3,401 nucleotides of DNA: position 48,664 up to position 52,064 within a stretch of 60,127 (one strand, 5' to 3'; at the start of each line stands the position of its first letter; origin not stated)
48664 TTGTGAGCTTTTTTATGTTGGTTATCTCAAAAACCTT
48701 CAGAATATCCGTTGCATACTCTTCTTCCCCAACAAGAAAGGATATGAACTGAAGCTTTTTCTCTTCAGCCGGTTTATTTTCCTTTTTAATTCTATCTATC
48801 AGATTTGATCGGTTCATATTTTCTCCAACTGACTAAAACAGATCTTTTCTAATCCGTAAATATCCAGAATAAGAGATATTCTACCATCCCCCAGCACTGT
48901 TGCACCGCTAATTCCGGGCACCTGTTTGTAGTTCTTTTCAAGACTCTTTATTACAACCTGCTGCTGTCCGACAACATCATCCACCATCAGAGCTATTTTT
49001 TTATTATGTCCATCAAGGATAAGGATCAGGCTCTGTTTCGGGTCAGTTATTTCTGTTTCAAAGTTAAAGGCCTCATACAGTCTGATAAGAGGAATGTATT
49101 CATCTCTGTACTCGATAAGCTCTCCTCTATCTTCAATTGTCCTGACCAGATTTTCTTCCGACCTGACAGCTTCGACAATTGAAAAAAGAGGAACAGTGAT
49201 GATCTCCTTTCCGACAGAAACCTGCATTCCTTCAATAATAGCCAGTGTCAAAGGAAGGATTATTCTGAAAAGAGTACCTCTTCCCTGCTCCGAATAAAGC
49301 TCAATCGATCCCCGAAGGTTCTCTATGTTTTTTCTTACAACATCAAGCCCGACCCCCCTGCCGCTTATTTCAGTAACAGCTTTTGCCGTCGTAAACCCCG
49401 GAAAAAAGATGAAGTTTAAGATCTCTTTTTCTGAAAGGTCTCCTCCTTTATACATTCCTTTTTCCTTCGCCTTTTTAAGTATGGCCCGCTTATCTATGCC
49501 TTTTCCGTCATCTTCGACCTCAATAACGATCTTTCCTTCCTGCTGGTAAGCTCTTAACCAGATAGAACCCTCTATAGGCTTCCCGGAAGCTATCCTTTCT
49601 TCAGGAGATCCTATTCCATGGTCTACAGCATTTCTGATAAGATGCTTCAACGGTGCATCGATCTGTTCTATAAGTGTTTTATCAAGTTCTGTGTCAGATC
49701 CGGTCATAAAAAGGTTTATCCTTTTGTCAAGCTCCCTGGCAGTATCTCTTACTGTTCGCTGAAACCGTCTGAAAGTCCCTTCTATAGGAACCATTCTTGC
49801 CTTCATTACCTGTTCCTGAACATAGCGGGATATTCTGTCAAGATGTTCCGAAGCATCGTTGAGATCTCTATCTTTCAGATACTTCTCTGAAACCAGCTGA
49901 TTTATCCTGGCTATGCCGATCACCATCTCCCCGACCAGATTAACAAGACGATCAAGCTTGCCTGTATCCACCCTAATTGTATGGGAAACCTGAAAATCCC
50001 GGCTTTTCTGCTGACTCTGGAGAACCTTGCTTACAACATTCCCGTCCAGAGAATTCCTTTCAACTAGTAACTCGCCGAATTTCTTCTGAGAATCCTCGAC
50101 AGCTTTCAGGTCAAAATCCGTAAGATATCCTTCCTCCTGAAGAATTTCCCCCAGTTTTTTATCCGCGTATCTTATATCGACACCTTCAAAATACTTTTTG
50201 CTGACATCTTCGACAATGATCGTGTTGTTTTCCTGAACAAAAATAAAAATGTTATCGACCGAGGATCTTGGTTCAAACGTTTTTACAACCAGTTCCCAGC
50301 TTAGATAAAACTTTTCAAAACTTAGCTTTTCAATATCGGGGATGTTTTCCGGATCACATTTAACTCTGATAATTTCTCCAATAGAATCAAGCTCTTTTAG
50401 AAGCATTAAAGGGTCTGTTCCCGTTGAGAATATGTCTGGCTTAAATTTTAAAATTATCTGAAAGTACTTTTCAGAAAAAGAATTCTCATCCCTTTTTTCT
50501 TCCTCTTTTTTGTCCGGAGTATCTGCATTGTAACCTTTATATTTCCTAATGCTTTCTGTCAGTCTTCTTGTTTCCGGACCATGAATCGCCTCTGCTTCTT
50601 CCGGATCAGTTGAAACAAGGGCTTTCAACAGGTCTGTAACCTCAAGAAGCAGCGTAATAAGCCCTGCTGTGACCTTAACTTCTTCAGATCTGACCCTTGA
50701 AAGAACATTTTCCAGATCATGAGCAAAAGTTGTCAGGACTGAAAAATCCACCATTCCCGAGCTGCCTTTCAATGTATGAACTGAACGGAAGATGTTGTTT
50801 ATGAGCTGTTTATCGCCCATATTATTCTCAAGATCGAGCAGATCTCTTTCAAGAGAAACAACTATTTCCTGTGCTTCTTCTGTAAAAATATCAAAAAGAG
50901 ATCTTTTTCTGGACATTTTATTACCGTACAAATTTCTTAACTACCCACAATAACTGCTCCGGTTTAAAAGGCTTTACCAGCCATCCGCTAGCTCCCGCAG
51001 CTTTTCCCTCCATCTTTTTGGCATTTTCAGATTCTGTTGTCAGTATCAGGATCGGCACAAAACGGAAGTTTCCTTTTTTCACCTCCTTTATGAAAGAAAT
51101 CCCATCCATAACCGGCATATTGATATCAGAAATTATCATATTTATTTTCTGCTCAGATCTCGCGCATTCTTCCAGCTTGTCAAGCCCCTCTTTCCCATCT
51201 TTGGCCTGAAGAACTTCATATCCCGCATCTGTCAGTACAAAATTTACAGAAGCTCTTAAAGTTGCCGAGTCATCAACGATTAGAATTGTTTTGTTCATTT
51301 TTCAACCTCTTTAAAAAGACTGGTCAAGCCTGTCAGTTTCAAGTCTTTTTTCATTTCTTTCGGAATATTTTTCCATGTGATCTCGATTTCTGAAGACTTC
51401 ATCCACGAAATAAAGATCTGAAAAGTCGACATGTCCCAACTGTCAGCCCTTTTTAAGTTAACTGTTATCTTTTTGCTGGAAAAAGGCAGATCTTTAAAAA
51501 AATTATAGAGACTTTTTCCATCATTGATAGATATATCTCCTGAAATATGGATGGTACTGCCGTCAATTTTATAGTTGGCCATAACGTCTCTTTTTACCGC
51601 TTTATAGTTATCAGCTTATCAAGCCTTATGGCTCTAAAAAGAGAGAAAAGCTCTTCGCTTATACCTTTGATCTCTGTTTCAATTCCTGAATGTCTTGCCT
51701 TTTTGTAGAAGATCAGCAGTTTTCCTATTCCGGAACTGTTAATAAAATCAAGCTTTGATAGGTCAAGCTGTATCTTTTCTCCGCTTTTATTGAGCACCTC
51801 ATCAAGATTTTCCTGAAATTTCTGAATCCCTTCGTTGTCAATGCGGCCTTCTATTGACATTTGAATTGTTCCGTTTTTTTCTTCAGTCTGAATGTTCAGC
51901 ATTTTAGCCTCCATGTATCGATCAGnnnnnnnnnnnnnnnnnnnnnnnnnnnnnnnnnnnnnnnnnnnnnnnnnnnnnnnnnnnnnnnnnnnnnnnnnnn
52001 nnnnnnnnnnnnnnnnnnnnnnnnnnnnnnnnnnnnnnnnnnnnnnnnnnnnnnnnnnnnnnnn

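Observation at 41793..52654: Receptor-less Che-type chemosensory operon wired to a partner-switching pair and a REC-PATAN-TPR protein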

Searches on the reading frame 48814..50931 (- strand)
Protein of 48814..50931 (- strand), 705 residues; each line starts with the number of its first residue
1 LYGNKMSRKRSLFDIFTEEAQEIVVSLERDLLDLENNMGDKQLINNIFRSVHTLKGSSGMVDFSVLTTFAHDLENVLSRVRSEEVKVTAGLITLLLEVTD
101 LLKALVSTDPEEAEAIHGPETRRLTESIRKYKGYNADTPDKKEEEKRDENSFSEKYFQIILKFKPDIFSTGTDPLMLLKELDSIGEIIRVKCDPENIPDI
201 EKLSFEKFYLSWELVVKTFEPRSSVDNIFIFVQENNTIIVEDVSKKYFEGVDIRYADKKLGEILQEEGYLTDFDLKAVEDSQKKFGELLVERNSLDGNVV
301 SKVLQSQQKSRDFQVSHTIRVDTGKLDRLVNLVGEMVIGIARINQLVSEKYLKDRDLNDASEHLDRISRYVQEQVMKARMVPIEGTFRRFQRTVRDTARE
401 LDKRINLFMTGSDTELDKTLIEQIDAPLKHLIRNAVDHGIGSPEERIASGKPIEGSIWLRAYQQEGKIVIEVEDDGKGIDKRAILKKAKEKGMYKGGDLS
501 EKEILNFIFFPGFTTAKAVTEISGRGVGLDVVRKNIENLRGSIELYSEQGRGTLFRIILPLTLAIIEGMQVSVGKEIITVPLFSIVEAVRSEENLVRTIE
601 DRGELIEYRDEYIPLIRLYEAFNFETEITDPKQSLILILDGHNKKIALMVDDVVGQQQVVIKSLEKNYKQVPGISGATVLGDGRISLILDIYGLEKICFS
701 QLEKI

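Call 4: search_protein_families(library=pfam, proteins=[window:48814-50931:-], max_evalue=0.01)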
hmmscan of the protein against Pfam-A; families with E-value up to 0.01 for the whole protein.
window:48814-50931:- (705 aa): 4 families
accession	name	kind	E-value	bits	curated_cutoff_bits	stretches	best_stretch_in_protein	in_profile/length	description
PF01584.24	CheW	-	6.7e-25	87.8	23.5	1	568-694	2-133/138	CheW-like domain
PF02895.20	H-kinase_dim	-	1.9e-17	63.9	23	1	316-377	1-67/68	Signal transducing histidine kinase, homodimeric domain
PF02518.31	HATPase_c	-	2.9e-17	63.5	26.4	1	428-562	6-110/111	Histidine kinase-, DNA gyrase B-, and HSP90-like ATPase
PF01627.28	Hpt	-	9.4e-16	58.3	24.6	1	12-105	2-81/84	Hpt domain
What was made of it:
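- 48814..50931 (-): CheA (P1 Hpt, P3, P4, P5). Pfam (call 4).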

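Call 67: search_dna_similar(query=window:48814-50931:-, collection=plasmids, mode=protein, max_rows=25)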
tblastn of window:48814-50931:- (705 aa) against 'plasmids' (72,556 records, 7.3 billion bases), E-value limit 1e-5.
Records with a match: 602; places in all: 648; records where one place covers at least 80% of the query: 71.
Best place of each record, by identity: <60% 602.
By first word of the organism name: Ralstonia 136; Pseudomonas 135; Sinorhizobium 76; Phaeobacter 59; Azospirillum 23; Leisingera 17; Deinococcus 12; Burkholderia 9; Shinella 7; Novosphingobium 7; and 62 more.
By predicted mobility (MOB-suite, as given by PLSDB): non-mobilizable 367; mobilizable 130; conjugative 105.
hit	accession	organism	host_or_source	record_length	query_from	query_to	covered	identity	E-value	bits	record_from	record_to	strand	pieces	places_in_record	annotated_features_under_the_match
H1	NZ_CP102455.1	Aeromonas sp. BC14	culture,river water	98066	16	701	97%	37.1%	2e-123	413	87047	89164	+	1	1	chemotaxis protein CheA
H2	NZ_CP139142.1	Pseudomonas sp. HR96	single cell,Flower of Prunus persica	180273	16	702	97%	36.1%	1e-112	381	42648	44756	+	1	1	chemotaxis protein CheA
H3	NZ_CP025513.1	Neorhizobium sp. SOG26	Oryza glumipatula,Whole ...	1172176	15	694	96%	35.5%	1e-100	347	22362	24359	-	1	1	none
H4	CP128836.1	Rossellomorea sp. AcN35-11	-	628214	4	690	97%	35.1%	1e-94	329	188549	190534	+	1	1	chemotaxis protein CheA | MinD/ParA family protein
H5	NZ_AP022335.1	Methylosinus sp. C49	-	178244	16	694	96%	35.5%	3e-101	348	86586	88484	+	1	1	chemotaxis protein CheA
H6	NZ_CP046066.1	Vibrio sp. THAF191d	pure culture,Surface of a polyethylene ...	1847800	15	694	96%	35.3%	3e-104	357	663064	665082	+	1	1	none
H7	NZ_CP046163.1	Vibrio sp. THAF191c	pure culture,Surface of a polyethylene ...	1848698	15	694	96%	35.3%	3e-104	357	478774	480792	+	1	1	none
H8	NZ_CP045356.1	Vibrio sp. THAF64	pure culture,Surface of a sandy ...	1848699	15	694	96%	35.3%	3e-104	357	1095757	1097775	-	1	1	none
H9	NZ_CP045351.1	Vibrio aquimaris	pure culture,Non-filtered water from ...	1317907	15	694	96%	34.8%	1e-105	361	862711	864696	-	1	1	none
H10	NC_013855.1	Azospirillum sp. B510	-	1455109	15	691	96%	34.9%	2e-109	372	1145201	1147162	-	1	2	record has no annotation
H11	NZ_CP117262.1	Rhizobium tumorigenes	Rubus sp.,pure bacterial culture,Aerial ...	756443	15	694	96%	34.5%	2e-102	352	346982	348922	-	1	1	chemotaxis protein CheA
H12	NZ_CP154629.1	Acetoanaerobium noterae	cell culture,Sludge of a digestion ...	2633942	1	694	98%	33.7%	1e-94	329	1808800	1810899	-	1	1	none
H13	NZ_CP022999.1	Rhizobium sp. 11515TR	Cell culture,agricultural soil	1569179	15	694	96%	34.3%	7e-108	367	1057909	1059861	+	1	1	none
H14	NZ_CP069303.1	Shinella sp. PSBB067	monoisolate,Minnesota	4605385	15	694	96%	34.2%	1e-108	370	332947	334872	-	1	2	none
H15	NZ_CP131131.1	Shinella zoogloeoides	isolate,Activated charcoal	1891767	15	694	96%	34.0%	1e-106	364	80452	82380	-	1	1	none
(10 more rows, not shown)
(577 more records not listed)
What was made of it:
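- Tried and rejected: Class assignment by similarity. tblastn of CheA against plasmids and chromids gave 33-37% identity to everything, with F8-like and F7-type tied (call 67).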

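Call 68: get_annotated_region(hit=H1, flank=9000)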
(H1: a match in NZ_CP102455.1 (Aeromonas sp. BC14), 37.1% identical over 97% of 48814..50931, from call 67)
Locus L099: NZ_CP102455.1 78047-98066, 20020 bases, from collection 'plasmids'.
description: Aeromonas sp. BC14 plasmid p1, complete sequence
organism: Aeromonas sp. BC14 (NCBI taxid 2970966)
taxonomy: Bacteria; Pseudomonadota; Gammaproteobacteria; Aeromonadales; Aeromonadaceae; Aeromonas; Aeromonas sp. BC14
host: -; source: culture,river water; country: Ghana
typing (MOB-suite, as given by PLSDB): non-mobilizable
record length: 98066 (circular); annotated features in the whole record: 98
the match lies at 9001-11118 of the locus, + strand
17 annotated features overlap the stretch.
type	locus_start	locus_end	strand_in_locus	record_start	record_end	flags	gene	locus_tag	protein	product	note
CDS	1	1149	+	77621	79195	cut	-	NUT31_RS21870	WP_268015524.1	AlkA N-terminal domain-containing protein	-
CDS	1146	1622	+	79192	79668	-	-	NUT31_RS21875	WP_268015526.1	methylated-DNA--[protein]-cysteine S-methyltransferase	GO:0006281 - DNA repair [Evidence IEA]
CDS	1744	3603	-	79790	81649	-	-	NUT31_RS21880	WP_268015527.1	U32 family peptidase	-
CDS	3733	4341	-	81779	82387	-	-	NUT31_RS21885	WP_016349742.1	LysE family translocator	-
CDS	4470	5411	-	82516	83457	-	-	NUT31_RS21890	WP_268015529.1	LysR family transcriptional regulator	-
CDS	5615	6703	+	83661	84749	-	-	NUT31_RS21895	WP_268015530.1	ketoacyl-ACP synthase III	-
CDS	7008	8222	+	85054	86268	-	-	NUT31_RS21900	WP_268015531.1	methyl-accepting chemotaxis protein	GO:0007165 - signal transduction [Evidence IEA]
CDS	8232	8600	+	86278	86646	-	-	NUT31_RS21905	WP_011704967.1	response regulator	-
CDS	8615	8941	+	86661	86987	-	-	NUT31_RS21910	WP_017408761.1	STAS domain-containing protein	-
CDS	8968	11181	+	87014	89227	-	-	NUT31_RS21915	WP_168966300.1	chemotaxis protein CheA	GO:0006935 - chemotaxis [Evidence IEA]; GO:0007165 - signal transduction [Evidence IEA]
CDS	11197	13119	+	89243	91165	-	-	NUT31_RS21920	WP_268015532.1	methyl-accepting chemotaxis protein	GO:0007165 - signal transduction [Evidence IEA]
CDS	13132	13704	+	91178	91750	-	-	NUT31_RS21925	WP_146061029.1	chemotaxis protein CheW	-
CDS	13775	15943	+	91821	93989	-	-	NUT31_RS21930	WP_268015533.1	methyl-accepting chemotaxis protein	GO:0007165 - signal transduction [Evidence IEA]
CDS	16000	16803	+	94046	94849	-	-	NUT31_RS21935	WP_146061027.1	protein-glutamate O-methyltransferase CheR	GO:0032259 - methylation [Evidence IEA]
CDS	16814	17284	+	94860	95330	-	cheD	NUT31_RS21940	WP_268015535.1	chemoreceptor glutamine deamidase CheD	-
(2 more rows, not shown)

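Call 69: get_annotated_region(hit=H2, flank=9000)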
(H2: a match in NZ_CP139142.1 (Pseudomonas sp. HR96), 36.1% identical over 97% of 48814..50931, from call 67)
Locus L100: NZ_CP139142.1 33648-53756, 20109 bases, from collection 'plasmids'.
description: Pseudomonas sp. HR96 plasmid unnamed, complete sequence
organism: Pseudomonas sp. HR96 (NCBI taxid 1027966)
taxonomy: Bacteria; Pseudomonadota; Gammaproteobacteria; Pseudomonadales; Pseudomonadaceae; Pseudomonas; Pseudomonas sp. HR96
host: -; source: single cell,Flower of Prunus persica; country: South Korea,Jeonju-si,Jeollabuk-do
typing (MOB-suite, as given by PLSDB): non-mobilizable
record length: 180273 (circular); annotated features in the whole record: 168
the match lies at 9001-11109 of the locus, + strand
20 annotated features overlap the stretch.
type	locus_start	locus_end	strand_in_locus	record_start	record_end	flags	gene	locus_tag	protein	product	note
CDS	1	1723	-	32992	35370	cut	-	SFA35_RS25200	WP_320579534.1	response regulator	GO:0000160 - phosphorelay signal transduction system [Evidence IEA]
CDS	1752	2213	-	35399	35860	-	-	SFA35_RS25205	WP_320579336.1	response regulator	-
CDS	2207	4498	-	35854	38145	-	-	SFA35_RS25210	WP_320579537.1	ATP-binding protein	-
CDS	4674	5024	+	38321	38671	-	-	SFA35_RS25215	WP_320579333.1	hypothetical protein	-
CDS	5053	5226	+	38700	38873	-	-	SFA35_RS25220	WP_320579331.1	hypothetical protein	-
CDS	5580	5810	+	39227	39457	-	-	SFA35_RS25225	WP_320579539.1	response regulator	GO:0000160 - phosphorelay signal transduction system [Evidence IEA]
CDS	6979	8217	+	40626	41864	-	-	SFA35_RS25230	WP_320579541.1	methyl-accepting chemotaxis protein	GO:0007165 - signal transduction [Evidence IEA]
CDS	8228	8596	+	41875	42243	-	-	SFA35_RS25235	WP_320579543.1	response regulator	-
CDS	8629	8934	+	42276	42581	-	-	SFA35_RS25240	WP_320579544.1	STAS domain-containing protein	-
CDS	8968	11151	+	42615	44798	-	-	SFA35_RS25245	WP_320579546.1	chemotaxis protein CheA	GO:0006935 - chemotaxis [Evidence IEA]; GO:0007165 - signal transduction [Evidence IEA]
CDS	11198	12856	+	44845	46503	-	-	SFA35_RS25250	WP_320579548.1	methyl-accepting chemotaxis protein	GO:0007165 - signal transduction [Evidence IEA]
CDS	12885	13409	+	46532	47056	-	-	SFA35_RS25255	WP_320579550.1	chemotaxis protein CheW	GO:0006935 - chemotaxis [Evidence IEA]; GO:0007165 - signal transduction [Evidence IEA]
CDS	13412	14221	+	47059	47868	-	-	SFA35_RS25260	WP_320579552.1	protein-glutamate O-methyltransferase CheR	GO:0032259 - methylation [Evidence IEA]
CDS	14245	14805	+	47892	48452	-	-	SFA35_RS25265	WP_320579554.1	chemotaxis protein CheD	-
CDS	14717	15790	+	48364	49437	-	-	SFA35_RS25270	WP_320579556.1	chemotaxis response regulator protein-glutamate methylesterase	GO:0006935 - chemotaxis [Evidence IEA]; GO:0018277 - protein deamination [Evidence IEA]; GO:0006482 - protein ...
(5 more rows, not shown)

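Call 70: get_annotated_region(hit=H6, flank=12000)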
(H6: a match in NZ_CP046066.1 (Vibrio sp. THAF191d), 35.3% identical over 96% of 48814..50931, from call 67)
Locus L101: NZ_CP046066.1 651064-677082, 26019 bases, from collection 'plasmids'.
description: Vibrio sp. THAF191d plasmid pTHAF191d_b, complete sequence
organism: Vibrio sp. THAF191d (NCBI taxid 2661922)
taxonomy: Bacteria; Pseudomonadota; Gammaproteobacteria; Vibrionales; Vibrionaceae; Vibrio; Vibrio sp. THAF191d
host: -; source: pure culture,Surface of a polyethylene microplastic particle present in tank 6 of a marine aquarium ...; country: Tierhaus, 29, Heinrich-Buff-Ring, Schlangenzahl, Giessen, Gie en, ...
typing (MOB-suite, as given by PLSDB): non-mobilizable
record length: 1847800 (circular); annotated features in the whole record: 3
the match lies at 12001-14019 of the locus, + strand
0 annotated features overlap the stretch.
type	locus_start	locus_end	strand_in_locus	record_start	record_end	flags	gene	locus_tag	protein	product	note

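Call 73: search_protein_families(library=pfam, proteins=[L101:22032-23726:+], max_evalue=0.01)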
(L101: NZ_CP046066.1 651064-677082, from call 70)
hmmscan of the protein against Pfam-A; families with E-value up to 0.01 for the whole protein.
L101:22032-23726:+ (564 aa): 4 families
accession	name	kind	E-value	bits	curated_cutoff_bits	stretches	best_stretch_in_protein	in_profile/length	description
PF07228.17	SpoIIE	-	1.7e-38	132.9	25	1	192-378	2-191/192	Stage II sporulation protein E (SpoIIE)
PF00072.30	Response_reg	-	3.2e-21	76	30.2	1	3-116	1-111/111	Response regulator receiver domain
PF13581.12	HATPase_c_2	-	2.9e-09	37.4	27.4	1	416-551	11-126/127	Histidine kinase-like ATPase domain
PF02518.31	HATPase_c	-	0.00029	21.7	26.4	1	436-549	6-104/111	Histidine kinase-, DNA gyrase B-, and HSP90-like ATPase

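Call 87: search_dna_similar(query=L101:21252-21647:+, collection=plasmids, mode=protein, max_rows=30, max_evalue=0.01, rows=spread)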
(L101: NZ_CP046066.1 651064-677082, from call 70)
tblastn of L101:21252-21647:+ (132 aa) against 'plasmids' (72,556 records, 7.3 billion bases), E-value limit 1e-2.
Records with a match: 4; places in all: 4; records where one place covers at least 80% of the query: 4.
Best place of each record, by identity: >=99% 3; 60-80% 1.
By first word of the organism name: Vibrio 4.
By predicted mobility (MOB-suite, as given by PLSDB): non-mobilizable 4.
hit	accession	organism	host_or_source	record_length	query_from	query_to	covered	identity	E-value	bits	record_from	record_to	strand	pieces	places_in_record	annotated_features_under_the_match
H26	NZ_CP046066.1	Vibrio sp. THAF191d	pure culture,Surface of a polyethylene ...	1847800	1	132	100%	100.0%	3e-81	266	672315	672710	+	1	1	none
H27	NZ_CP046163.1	Vibrio sp. THAF191c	pure culture,Surface of a polyethylene ...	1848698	1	132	100%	100.0%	3e-81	266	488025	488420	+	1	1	none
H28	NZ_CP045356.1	Vibrio sp. THAF64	pure culture,Surface of a sandy ...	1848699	1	132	100%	100.0%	3e-81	266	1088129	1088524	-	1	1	none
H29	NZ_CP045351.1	Vibrio aquimaris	pure culture,Non-filtered water from ...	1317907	1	132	100%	68.2%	9e-51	179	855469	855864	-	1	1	none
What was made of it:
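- Tried and rejected: More McpA-like sequences. tblastn in the plasmid collection found only Vibrio (call 87).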

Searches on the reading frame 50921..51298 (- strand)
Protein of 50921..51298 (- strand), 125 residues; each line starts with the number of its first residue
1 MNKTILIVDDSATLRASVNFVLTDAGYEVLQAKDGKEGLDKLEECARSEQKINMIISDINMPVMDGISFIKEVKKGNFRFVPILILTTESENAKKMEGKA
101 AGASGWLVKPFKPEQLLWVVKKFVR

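Call 4: search_protein_families(library=pfam, proteins=[window:50921-51298:-], max_evalue=0.01)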
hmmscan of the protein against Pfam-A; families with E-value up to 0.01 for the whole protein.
window:50921-51298:- (125 aa): 1 family
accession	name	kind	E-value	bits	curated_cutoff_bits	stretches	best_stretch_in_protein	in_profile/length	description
PF00072.30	Response_reg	-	2.8e-25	89.1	30.2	1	5-119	1-109/111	Response regulator receiver domain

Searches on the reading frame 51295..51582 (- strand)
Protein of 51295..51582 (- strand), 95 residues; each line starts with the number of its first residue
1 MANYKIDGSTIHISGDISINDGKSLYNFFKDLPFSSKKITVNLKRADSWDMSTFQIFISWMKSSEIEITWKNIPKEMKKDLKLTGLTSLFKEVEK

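Call 4: search_protein_families(library=pfam, proteins=[window:51295-51582:-], max_evalue=0.01)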
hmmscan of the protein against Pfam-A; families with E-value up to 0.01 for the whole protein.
window:51295-51582:- (95 aa): 2 families
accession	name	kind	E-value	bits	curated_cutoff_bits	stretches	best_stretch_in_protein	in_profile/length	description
PF13466.11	STAS_2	-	9.9e-05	22.9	29.2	1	11-86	1-79/80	STAS domain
PF01740.26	STAS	-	0.0093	16.2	22.6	1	11-90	13-97/106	STAS domain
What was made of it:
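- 51295..51582 (-): STAS2, a divergent STAS with D-[M/T/S]-S-[T/S/A] at the phospho-site (Met in this window). Pfam STAS_2 22.9 bits, below cut-off (call 4).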

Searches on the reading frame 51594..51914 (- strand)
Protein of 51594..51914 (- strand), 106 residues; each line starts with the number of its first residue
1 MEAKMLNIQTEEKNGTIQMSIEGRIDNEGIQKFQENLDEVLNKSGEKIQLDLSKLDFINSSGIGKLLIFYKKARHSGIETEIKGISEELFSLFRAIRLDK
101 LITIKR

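Call 4: search_protein_families(library=pfam, proteins=[window:51594-51914:-], max_evalue=0.01)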
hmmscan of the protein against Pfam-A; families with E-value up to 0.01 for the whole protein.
window:51594-51914:- (106 aa): 2 families
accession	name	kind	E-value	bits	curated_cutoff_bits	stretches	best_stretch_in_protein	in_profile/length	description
PF01740.26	STAS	-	3e-16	59.5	22.6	1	7-105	1-100/106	STAS domain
PF13466.11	STAS_2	-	4.8e-11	43.1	29.2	1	19-99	1-80/80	STAS domain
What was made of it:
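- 51594..51914 (-): STAS1, a canonical anti-sigma-antagonist-type STAS with the phosphorylatable Ser (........). Pfam STAS 59.5 bits (call 4).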
